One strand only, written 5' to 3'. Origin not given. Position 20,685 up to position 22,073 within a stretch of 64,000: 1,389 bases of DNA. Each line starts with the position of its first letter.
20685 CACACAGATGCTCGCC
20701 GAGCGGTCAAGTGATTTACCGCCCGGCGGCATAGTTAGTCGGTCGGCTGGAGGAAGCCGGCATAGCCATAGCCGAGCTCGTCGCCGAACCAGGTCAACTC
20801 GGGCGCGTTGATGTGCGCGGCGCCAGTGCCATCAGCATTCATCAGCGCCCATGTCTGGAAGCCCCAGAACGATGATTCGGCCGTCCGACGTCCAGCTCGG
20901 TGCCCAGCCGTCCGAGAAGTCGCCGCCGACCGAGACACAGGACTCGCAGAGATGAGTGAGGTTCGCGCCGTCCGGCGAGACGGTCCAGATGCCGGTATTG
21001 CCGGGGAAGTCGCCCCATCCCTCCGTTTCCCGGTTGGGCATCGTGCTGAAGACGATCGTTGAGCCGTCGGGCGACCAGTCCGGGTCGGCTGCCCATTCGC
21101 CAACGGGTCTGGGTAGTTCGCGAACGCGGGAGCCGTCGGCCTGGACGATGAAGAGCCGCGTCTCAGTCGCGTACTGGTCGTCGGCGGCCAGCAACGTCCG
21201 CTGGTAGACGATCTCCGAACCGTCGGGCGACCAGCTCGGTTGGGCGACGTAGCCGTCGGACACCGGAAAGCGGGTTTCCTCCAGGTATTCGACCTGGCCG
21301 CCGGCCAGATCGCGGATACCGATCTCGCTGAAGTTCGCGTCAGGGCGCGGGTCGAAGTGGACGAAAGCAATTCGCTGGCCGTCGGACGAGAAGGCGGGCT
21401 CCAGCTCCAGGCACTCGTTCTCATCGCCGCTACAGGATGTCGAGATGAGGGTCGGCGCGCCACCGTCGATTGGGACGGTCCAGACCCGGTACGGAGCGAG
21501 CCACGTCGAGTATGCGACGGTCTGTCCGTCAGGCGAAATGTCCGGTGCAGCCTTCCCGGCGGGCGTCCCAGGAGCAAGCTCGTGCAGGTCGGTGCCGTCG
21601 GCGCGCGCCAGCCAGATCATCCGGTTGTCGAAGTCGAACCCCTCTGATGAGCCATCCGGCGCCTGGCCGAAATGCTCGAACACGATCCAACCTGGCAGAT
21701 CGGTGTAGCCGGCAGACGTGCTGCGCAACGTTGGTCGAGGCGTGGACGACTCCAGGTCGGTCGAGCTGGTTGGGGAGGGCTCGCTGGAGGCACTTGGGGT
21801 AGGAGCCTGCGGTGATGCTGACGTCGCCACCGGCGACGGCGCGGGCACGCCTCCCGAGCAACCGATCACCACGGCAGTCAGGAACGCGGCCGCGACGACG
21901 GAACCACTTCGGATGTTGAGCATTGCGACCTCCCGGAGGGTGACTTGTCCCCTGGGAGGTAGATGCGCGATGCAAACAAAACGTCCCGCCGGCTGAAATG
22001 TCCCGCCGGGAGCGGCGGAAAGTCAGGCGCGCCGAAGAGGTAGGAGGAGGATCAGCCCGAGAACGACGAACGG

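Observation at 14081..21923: Tandem array of six paralogous PD40/TolB-like beta-propeller genes with an embedded ECF sigma / anti-sigma pair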

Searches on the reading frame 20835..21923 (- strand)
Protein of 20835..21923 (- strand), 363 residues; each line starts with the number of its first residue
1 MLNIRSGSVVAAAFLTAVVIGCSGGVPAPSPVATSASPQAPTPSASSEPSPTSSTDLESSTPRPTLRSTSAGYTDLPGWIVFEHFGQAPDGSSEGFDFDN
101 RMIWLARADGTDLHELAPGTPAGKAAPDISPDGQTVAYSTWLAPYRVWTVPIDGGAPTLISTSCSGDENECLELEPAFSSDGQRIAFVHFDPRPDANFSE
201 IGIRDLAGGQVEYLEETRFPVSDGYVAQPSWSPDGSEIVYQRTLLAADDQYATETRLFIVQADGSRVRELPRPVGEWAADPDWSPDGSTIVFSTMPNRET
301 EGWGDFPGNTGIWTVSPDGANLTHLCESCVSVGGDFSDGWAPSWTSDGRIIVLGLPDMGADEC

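Call 5: search_protein_families(library=pfam, max_evalue=0.01, proteins=[window:20835-21923:-])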
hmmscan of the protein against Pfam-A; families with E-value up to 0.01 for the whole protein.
window:20835-21923:- (363 aa): 2 families
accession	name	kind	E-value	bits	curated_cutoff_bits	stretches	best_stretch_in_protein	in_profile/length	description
PF07676.18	PD40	-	1e-16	60.8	20.9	1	279-294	12-27/38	WD40-like Beta Propeller Repeat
PF00930.27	DPPIV_N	-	8e-05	22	22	0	203-242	27-61/354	Dipeptidyl peptidase IV (DPP IV) N-terminal region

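Call 6: find_homologous_proteins(query=window:20835-21923:-)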
Query window:20835-21923:- (363 aa): 3901 proteins with E <= 0.001 among 8000 candidates; the best 120 are listed.
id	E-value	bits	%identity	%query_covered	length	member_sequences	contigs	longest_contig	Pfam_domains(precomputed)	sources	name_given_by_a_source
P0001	1.5e-244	829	100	100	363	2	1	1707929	PF26549.1,PF26550.2,PF07676.19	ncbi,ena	-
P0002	1.0e-109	385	53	96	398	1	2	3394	PF26549.1,PF26550.2,PF07676.19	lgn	-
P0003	3.4e-108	380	61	78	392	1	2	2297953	PF26549.1,PF00930.28,PF26550.2,PF07676.19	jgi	jgi:Tol biopolymer transport system component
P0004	3.4e-107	377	54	95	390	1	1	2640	PF26549.1,PF07676.19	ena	-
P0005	7.9e-106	373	52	99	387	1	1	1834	PF26549.1,PF07676.19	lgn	-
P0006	2.1e-105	371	53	98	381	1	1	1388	PF26549.1,PF26550.2,PF07676.19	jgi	jgi:Tol biopolymer transport system component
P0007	3.2e-105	371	57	81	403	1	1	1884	PF26549.1,PF26550.2,PF07676.19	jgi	-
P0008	1.8e-104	368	49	96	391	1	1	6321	PF26549.1,PF07676.19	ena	-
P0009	2.6e-104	368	51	96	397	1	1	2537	PF26549.1,PF26550.2,PF07676.19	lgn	-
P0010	7.4e-104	366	58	79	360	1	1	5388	PF26549.1,PF26550.2,PF07676.19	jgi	jgi:TolB protein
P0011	1.8e-101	358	50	97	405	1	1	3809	PF26549.1,PF07676.19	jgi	jgi:Tol biopolymer transport system component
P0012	7.5e-101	356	53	93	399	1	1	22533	PF26549.1,PF26550.2,PF07676.19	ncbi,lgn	-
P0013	1.0e-100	356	52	94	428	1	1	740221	PF26549.1,PF26550.2,PF07676.19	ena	-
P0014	5.7e-99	350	49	95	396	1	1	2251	PF26549.1,PF26550.2,PF07676.19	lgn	-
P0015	6.6e-99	350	50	97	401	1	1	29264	PF26549.1,PF07676.19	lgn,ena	-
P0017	1.2e-97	346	54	87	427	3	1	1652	PF26549.1,PF26550.2,PF07676.19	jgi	jgi:Tol biopolymer transport system component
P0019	1.4e-95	339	57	79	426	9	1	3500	PF26549.1,PF26550.2,PF07676.19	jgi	jgi:Tol biopolymer transport system component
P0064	5.0e-80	288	52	77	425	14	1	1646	PF26549.1,PF00930.28,PF26550.2,PF07676.19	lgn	-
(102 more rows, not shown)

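Call 7: find_encoding_contigs(protein=P0001, flank=10000, max_places=3)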
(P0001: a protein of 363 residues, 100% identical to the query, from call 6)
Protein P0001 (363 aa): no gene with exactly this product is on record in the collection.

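Call 8: list_cluster_members(proteins=[P0001, P0003, P0013, P0012])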
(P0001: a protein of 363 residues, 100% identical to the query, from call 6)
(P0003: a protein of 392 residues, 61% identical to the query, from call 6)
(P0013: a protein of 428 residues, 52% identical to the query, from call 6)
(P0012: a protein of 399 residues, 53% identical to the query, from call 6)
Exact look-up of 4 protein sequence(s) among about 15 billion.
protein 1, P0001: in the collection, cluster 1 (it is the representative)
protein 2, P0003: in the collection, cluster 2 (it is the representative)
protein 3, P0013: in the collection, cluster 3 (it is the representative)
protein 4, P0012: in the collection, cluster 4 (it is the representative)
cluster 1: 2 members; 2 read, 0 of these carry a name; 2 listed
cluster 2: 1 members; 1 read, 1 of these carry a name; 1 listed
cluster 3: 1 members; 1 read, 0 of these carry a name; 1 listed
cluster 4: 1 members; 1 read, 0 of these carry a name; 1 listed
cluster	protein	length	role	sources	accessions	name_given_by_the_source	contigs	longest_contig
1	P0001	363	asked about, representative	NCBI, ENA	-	-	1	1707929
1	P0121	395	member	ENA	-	-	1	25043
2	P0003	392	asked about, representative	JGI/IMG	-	Tol biopolymer transport system component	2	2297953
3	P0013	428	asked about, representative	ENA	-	-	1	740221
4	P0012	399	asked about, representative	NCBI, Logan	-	-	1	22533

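Call 9: find_encoding_contigs(protein=P0121, flank=10000, max_places=3)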
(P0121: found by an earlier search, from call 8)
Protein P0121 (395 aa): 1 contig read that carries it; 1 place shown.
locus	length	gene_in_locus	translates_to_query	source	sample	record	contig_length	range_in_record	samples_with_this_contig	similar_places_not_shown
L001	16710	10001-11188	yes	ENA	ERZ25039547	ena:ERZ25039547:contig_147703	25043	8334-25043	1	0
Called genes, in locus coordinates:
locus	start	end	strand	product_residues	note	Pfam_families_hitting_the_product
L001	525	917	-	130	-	-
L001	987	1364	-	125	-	-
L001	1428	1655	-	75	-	-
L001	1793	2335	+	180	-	PF03816:LytR_cpsA_psr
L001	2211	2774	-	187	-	-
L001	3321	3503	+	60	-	-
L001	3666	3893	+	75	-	-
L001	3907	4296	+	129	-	-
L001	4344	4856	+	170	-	PF01476:LysM, PF23446:LysM1_NFP_LYK (faint), PF23473:LysM3_LYK4_5 (faint)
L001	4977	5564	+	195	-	-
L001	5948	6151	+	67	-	-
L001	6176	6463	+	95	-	-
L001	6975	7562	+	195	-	-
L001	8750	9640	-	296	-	-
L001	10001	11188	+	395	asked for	PF26550:Tricorn_2nd (faint), PF07676:PD40 (faint), PF26549:Tricorn_N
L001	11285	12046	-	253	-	-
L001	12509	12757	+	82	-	-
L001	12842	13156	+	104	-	PF00561:Abhydrolase_1 (weak), PF12146:Hydrolase_4 (weak)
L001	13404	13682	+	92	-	-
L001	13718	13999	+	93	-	-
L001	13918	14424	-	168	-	PF02537:CRCB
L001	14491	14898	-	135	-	-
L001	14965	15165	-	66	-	-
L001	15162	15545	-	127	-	-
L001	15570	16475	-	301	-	-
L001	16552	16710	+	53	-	?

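Call 10: find_encoding_contigs(protein=P0003, flank=10000, max_places=3)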
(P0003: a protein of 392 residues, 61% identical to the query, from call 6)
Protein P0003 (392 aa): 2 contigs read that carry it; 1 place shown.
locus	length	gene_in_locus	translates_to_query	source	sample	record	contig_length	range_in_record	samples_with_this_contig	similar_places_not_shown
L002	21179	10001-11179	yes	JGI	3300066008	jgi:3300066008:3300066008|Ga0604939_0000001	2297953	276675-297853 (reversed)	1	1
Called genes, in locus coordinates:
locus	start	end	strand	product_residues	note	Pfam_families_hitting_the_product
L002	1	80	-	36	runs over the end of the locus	-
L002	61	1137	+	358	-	PF00005:ABC_tran, PF13304:AAA_21 (weak), PF13732:DrrA1-3_C (weak)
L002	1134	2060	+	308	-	PF01061:ABC2_membrane (weak)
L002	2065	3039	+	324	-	PF01061:ABC2_membrane, PF12698:ABC2_membrane_3 (weak)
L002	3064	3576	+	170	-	-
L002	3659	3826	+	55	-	-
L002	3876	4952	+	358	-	PF02012:BNR (faint), PF15902:Sortilin-Vps10 (faint)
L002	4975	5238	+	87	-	PF02597:ThiS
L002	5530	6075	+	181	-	PF07638:Sigma70_ECF (weak), PF04542:Sigma70_r2, PF08281:Sigma70_r4_2, PF04545:Sigma70_r4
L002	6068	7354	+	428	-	PF07676:PD40 (faint), PF26549:Tricorn_N (faint), PF00400:WD40 (faint), PF00930:DPPIV_N (faint), PF25174:Beta-prop_THOC3 (faint), PF10584:Proteasome_A_N (faint), PF12894:ANAPC4_WD40 (faint), PF26550:Tricorn_2nd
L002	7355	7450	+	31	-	-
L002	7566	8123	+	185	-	PF04542:Sigma70_r2, PF08281:Sigma70_r4_2, PF04545:Sigma70_r4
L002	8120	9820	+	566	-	PF07676:PD40 (faint)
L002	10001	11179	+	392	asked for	PF26550:Tricorn_2nd (weak), PF07676:PD40 (faint), PF26549:Tricorn_N, PF00930:DPPIV_N (faint)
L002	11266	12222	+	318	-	PF26550:Tricorn_2nd, PF00930:DPPIV_N (faint), PF07676:PD40 (faint), PF25174:Beta-prop_THOC3 (faint), PF26549:Tricorn_N (weak)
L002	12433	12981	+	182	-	PF04542:Sigma70_r2, PF08281:Sigma70_r4_2 (faint), PF04545:Sigma70_r4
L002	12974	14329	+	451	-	PF00930:DPPIV_N (faint), PF26550:Tricorn_2nd (faint), PF26549:Tricorn_N (weak), PF07676:PD40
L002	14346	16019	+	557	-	PF00657:Lipase_GDSL, PF13472:Lipase_GDSL_2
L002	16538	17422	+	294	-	PF21959:DUF6923 (faint), PF16819:DUF5074 (faint), PF02983:Pro_Al_protease (faint)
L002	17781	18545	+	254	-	PF13560:HTH_31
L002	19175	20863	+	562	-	PF06418:CTP_synth_N, PF00117:GATase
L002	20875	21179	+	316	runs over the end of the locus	PF05163:DinB (faint), PF12867:DinB_2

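Call 34: find_related_loci(query=A1, collection=genome_contigs, flank=10000)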
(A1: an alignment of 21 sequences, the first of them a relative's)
Query A1 (363 aa) in genome_contigs; peptide patterns used: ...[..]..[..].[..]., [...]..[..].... (x = any residue, [..] = any of these).
69 stretches matched a pattern; 8 encode a relative of the query (tblastn E <= 1e-3); 8 distinct loci.
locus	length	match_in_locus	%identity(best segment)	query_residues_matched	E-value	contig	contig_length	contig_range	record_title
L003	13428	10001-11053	53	17-353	2e-106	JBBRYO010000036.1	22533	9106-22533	MAG: Candidatus Limnocylindrales bacterium isolate La5_metabat2.116 La5_metabat2.116_K_320665_L_22533_cov_53.2506, whole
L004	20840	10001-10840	54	69-353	4e-92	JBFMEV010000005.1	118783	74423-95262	MAG: Chloroflexota bacterium isolate MAG254 MAG254_5, whole genome shotgun sequence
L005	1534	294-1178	50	49-353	2e-91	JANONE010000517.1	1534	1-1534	MAG: Ilumatobacteraceae bacterium isolate VAR_43_metabat_69 VAR_43_k141_4825632, whole genome shotgun sequence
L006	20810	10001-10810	49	69-352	6e-77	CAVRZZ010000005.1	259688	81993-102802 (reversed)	MAG: uncultured Chloroflexia bacterium isolate MFD05942.bin.1.135 genome assembly, contig: contig_25774, whole genome sh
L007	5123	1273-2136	47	49-353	7e-72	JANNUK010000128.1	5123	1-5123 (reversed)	MAG: Chloroflexota bacterium isolate SOY_30_metabat_227 SOY_30_k141_3455313, whole genome shotgun sequence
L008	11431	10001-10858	46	49-352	4e-69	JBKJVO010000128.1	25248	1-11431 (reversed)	MAG: Candidatus Limnocylindrales bacterium isolate swi_bin.103 k127_14287194, whole genome shotgun sequence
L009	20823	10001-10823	56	41-325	2e-40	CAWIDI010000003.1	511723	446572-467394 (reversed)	MAG: uncultured Chloroflexia bacterium isolate MFD05442.bin.2.330 genome assembly, contig: contig_21109, whole genome sh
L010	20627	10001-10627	34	79-288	8e-17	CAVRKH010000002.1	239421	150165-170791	MAG: uncultured Chloroflexia bacterium isolate MFD00392.bin.3.213 genome assembly, contig: contig_14602, whole genome sh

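Call 38: search_protein_families(library=pfam, max_evalue=1, proteins=[P0019, P0017, P0064])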
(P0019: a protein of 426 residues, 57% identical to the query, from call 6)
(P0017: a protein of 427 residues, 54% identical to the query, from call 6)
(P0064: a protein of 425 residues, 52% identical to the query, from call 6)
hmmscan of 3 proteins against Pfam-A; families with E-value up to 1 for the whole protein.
P0019 (426 aa): 4 families
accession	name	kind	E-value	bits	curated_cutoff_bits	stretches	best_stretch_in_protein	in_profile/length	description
PF07676.18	PD40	-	2.1e-22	78.9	20.9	5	255-277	3-25/38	WD40-like Beta Propeller Repeat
PF00930.27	DPPIV_N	-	0.00015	21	22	1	217-280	1-62/354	Dipeptidyl peptidase IV (DPP IV) N-terminal region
PF02897.21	Peptidase_S9_N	-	0.042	13.1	24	1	262-341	125-197/414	Prolyl oligopeptidase, N-terminal beta-propeller domain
PF14583.12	Pectate_lyase22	-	0.19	10.9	30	0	252-331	179-255/386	Oligogalacturonate lyase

P0017 (427 aa): 3 families
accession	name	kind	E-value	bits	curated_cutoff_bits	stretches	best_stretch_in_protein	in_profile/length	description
PF07676.18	PD40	-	1.3e-16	60.5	20.9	4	266-280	13-27/38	WD40-like Beta Propeller Repeat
PF00930.27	DPPIV_N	-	0.00031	20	22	1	289-332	19-61/354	Dipeptidyl peptidase IV (DPP IV) N-terminal region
PF07790.16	Pilin_N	-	0.24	12.7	25.2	1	58-96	11-47/78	Archaeal Type IV pilin, N-terminal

P0064 (425 aa): 7 families
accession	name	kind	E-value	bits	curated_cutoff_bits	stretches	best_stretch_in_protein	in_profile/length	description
PF07676.18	PD40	-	9.1e-19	67.4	20.9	5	216-228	14-26/38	WD40-like Beta Propeller Repeat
PF00930.27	DPPIV_N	-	6.4e-07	28.9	22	1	238-281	24-62/354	Dipeptidyl peptidase IV (DPP IV) N-terminal region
PF14583.12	Pectate_lyase22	-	4.2e-05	22.9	30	1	243-331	174-255/386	Oligogalacturonate lyase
PF25174.1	Beta-prop_THOC3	-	0.0052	16.3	305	1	213-285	91-153/272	THOC3 beta-propeller domain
PF02897.21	Peptidase_S9_N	-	0.018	14.3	24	1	217-297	130-208/414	Prolyl oligopeptidase, N-terminal beta-propeller domain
PF12894.13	ANAPC4_WD40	-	0.28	11.9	22.9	0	292-333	16-58/91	Anaphase-promoting complex subunit 4 WD40 domain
PF10584.14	Proteasome_A_N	-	0.33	11.1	27.7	0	218-223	8-13/23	Proteasome subunit A N-terminal signature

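Call 49: predict_structure(alignment_id=A2)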
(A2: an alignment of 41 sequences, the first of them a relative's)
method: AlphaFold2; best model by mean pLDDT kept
length: 395 residues; sequences in the alignment: 41
mean_pLDDT: 84.7   pTM: 0.80
mean pLDDT of the five models: 84.7, 84.0, 83.4, 83.0, 82.4
residues with pLDDT >= 90: 255; 70-90: 66; 50-70: 14; < 50: 60
segments of 3 or more residues with pLDDT < 50: 1-34, 43-47, 49-51, 53-62
pLDDT, mean of each block of 10 residues (from residue 1): 34 40 43 44 48 47 49 85 93 88 94 94 95 96 96 95 96 98 98 94 97 98 97 98 95 97 98 97 98 92 87 98 93 76 95 91 95 88 84 82
secondary structure, 60 per line:
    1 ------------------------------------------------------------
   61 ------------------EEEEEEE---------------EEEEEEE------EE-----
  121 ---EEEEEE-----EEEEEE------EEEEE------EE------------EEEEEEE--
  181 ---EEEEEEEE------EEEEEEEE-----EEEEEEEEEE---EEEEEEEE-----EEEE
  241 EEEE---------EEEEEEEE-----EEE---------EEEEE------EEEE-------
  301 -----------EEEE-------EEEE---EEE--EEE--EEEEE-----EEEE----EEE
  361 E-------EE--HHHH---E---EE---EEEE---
elements in order: E79-85 E101-107 E124-129 E135-140 E147-151 E172-178 E184-191 E198-205 E211-220 E224-231 E237-244 E254-261 E267-269 E279-283 E290-293 E312-315 E323-326 E330-332 E335-337 E340-344 E350-353 E358-361 H373-376 E389-392

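Call 52: fold_search(model_id=the predicted structure, library=pdb)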
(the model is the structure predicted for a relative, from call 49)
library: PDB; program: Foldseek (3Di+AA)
matches with E <= 10: 1591; with E <= 0.001: 930
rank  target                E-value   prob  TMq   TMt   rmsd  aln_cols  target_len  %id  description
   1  4r40_C                3.1e-14  1.00  0.54  0.52   3.9       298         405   18  Crystal Structure of TolB/Pal complex from Yersinia pestis. (released 2014-09-03)
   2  1crz                  3.4e-14  1.00  0.55  0.54   4.6       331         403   18  CRYSTAL STRUCTURE OF THE E. COLI TOLB PROTEIN (released 2000-08-16)
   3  4r40_A                3.9e-14  1.00  0.56  0.54   4.3       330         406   17  Crystal Structure of TolB/Pal complex from Yersinia pestis. (released 2014-09-03)
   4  3iax_A                4.8e-14  1.00  0.56  0.56   4.5       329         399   16  The crystal structure of the TolB box of Colicin A in complex with TolB reveals important differences in the recruitme (released 2009-10-13)
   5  2ivz_C                5.7e-14  1.00  0.56  0.57   4.1       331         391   16  Structure of TolB in complex with a peptide of the colicin E9 T- domain (released 2006-08-16)
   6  6pnv                  1.1e-13  1.00  0.55  0.53   4.5       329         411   16  1.42 Angstrom Resolution Crystal Structure of Translocation Protein TolB from Salmonella enterica (released 2019-07-17)
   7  9a2l_MODEL_1_A        1.7e-13  1.00  0.55  0.51   4.4       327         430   17  Model of E. coli TolB by in-cell photo-crosslinking MS and deep learning (released 2023-02-24)
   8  7mx5_A                2.8e-13  1.00  0.49  0.49   5.1       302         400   17  Crystal structure of TolB from Acinetobacter baumannii (released 2021-05-26)
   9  8wt1_F                1.8e-11  1.00  0.45  0.29   8.4       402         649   15  Crystal structure of S9 carboxypeptidase from Geobacillus sterothermophilus (released 2024-03-13)
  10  3pe7                  3.7e-11  1.00  0.48  0.50   7.4       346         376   12  Oligogalacturonate lyase in complex with manganese (released 2010-11-03)
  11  6igr_B                3.7e-11  1.00  0.43  0.30   8.1       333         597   18  Crystal structure of S9 peptidase (S514A mutant in inactive state) from Deinococcus radiodurans R1 (released 2018-11-14)
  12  6igp_A                6.1e-11  1.00  0.44  0.31   7.1       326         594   17  Crystal structure of S9 peptidase (inactive state)from Deinococcus radiodurans R1 in P212121 (released 2018-11-14)
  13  6igr_C                6.8e-11  1.00  0.41  0.29   8.2       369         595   15  Crystal structure of S9 peptidase (S514A mutant in inactive state) from Deinococcus radiodurans R1 (released 2018-11-14)
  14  6igq_A                1.0e-10  1.00  0.45  0.31   7.0       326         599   17  Crystal structure of inactive state of S9 peptidase from Deinococcus radiodurans R1 (PMSF treated) (released 2018-11-14)
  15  6igq_C                1.7e-10  1.00  0.41  0.29   7.8       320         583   18  Crystal structure of inactive state of S9 peptidase from Deinococcus radiodurans R1 (PMSF treated) (released 2018-11-14)
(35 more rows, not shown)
